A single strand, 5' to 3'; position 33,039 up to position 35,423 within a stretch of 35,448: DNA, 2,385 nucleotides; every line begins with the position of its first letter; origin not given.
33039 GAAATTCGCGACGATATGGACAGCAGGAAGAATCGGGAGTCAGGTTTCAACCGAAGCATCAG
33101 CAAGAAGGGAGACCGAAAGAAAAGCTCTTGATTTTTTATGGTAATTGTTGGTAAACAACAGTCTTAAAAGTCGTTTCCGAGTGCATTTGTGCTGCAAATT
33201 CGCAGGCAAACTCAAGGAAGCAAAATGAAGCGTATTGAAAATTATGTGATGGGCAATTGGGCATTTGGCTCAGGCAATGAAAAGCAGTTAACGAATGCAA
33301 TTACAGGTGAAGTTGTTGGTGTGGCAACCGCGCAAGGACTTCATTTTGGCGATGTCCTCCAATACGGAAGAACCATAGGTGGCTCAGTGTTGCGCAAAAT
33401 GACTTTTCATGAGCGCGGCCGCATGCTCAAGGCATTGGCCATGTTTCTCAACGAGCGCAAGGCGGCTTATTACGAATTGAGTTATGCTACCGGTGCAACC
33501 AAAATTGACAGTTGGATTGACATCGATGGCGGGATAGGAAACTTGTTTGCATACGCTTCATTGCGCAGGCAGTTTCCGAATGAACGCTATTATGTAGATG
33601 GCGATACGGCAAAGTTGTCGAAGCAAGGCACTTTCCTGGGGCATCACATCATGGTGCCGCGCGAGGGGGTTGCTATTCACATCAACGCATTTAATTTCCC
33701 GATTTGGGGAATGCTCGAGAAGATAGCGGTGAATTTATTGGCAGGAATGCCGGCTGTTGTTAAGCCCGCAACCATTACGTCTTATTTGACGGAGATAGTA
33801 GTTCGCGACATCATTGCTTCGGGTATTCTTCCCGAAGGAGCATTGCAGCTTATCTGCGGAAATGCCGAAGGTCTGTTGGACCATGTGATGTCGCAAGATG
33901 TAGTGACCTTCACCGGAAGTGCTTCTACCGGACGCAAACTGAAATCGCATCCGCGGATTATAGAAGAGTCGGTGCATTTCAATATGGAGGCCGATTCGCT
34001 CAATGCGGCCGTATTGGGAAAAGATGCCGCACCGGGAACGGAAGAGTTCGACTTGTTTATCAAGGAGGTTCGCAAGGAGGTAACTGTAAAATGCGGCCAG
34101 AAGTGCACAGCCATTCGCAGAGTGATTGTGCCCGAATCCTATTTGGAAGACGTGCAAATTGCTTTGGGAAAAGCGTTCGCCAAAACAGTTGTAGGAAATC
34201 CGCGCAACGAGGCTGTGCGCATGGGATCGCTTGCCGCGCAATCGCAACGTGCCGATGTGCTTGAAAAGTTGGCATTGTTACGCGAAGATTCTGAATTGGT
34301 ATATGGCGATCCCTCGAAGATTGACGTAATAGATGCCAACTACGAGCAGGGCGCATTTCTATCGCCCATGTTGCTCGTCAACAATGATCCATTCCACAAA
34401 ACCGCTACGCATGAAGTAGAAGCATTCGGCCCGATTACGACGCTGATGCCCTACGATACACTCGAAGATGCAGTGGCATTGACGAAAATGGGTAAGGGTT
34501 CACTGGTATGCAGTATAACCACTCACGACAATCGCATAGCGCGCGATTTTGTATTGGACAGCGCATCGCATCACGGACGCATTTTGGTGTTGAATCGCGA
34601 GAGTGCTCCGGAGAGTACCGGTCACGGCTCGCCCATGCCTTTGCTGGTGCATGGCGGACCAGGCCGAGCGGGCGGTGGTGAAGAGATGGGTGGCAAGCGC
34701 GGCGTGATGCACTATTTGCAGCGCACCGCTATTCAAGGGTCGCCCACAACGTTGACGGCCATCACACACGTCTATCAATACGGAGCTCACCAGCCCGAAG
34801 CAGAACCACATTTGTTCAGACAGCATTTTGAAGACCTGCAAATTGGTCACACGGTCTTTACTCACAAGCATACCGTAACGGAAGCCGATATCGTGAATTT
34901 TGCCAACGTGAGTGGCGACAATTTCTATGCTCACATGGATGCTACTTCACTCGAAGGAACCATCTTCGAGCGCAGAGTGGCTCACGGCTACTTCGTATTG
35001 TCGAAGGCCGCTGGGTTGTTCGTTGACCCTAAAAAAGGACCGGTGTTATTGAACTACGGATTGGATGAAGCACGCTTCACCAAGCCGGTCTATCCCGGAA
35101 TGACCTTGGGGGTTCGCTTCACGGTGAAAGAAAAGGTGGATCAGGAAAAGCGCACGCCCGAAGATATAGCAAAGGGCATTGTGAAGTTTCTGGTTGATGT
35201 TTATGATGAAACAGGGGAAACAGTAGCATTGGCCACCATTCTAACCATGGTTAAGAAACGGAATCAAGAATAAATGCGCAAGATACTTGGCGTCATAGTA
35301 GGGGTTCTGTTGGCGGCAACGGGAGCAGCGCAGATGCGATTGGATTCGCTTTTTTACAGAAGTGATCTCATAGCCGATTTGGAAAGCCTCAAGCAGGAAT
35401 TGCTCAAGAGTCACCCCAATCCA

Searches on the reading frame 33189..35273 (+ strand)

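Call 8: search_protein_families(library=pfam, proteins=[window:33189-35273:+], max_evalue=0.001)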
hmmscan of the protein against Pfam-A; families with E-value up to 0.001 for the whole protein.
window:33189-35273:+ (694 aa): 3 families
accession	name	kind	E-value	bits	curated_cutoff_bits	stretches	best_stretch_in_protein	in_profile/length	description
PF00171.27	Aldedh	-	1e-50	173.1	23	1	68-513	45-459/461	Aldehyde dehydrogenase family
PF01575.25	MaoC_dehydratas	-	1.8e-23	82.9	27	1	555-654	9-109/123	MaoC like domain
PF06644.16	ATP11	-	0.00023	21.6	22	1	507-556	160-209/271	ATP11 protein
